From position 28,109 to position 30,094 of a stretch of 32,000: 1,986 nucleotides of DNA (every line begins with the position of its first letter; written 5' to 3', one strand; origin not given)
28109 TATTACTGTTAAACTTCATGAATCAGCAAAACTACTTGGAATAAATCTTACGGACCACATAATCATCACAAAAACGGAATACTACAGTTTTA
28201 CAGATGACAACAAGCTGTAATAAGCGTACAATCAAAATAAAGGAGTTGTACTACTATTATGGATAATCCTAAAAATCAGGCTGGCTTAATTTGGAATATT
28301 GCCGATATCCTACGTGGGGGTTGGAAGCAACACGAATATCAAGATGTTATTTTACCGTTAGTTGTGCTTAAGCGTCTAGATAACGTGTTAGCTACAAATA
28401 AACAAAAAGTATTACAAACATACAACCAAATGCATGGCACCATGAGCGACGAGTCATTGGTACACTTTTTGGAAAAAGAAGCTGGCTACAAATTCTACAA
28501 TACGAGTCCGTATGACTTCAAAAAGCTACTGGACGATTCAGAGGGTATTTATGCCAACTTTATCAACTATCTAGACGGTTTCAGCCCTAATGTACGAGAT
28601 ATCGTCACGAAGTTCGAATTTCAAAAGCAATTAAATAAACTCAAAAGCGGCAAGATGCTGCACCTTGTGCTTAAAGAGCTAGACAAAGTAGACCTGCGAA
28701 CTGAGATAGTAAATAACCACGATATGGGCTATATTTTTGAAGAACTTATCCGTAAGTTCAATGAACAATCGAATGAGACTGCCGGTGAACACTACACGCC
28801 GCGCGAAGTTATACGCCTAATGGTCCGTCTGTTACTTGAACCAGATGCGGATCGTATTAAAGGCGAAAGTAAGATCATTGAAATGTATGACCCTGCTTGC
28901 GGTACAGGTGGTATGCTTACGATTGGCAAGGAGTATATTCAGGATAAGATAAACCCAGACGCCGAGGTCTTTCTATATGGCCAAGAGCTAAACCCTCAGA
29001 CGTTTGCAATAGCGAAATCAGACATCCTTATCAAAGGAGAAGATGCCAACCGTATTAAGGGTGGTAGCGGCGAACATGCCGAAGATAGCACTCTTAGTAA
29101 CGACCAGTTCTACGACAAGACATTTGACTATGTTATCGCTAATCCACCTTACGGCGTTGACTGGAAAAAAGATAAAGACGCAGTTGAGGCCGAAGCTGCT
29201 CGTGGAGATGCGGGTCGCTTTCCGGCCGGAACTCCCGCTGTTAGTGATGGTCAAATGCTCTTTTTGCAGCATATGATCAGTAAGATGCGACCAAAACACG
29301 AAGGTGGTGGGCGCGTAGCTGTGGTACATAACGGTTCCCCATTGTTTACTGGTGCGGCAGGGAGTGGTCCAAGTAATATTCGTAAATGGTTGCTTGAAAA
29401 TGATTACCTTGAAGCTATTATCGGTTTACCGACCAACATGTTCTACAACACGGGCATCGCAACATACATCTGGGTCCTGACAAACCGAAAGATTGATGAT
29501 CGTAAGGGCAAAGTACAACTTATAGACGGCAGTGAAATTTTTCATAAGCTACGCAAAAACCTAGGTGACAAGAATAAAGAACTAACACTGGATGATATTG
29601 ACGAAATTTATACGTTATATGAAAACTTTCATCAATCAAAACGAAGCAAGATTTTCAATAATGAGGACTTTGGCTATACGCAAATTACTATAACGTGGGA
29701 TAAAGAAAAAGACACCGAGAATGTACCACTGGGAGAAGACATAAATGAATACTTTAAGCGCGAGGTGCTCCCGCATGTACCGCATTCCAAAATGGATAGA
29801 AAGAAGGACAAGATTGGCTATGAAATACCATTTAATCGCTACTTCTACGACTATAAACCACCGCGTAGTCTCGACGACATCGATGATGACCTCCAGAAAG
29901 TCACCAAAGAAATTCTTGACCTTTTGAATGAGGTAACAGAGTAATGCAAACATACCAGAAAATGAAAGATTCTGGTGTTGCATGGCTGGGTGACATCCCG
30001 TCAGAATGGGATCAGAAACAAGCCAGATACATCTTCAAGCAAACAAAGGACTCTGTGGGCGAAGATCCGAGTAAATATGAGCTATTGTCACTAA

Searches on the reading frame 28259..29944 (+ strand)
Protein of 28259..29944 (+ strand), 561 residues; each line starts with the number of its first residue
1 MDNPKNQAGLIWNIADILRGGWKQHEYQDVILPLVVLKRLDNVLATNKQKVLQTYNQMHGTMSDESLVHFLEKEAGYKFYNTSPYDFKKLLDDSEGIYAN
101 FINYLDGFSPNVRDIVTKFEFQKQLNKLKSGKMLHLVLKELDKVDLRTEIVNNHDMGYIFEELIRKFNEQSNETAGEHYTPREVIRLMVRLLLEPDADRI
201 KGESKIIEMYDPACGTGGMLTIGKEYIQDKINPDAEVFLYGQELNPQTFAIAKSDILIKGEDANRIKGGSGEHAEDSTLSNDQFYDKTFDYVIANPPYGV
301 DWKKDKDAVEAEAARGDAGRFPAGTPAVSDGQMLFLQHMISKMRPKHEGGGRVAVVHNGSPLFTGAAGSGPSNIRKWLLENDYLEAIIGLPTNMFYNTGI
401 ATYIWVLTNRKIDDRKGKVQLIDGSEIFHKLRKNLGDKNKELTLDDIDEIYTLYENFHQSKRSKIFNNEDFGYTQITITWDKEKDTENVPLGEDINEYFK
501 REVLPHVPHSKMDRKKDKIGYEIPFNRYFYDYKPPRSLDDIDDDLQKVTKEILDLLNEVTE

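Call 8: search_protein_families(library=pfam, proteins=[window:28259-29944:+], max_evalue=0.01)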
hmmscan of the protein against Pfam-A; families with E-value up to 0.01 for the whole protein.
window:28259-29944:+ (561 aa): 4 families
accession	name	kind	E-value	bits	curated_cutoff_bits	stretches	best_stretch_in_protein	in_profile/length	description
PF02384.22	N6_Mtase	-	1.8e-64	218.4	20.4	1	153-461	3-279/311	N-6 DNA Methylase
PF12161.14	HsdM_N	-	4.2e-23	82.9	24.5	1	10-140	4-134/135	HsdM N-terminal domain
PF07669.17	Eco57I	-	1.1e-07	32.5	25.3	1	239-390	3-165/171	Eco57I restriction-modification methylase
PF01170.24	UPF0020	-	0.008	16.3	22.3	0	209-306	32-139/197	RMKL-like, methyltransferase domain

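Call 78: find_encoding_contigs(protein=window:28259-29944:+, flank=6000, max_places=8)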
Protein window:28259-29944:+ (561 aa): no gene with exactly this product is on record in the collection.
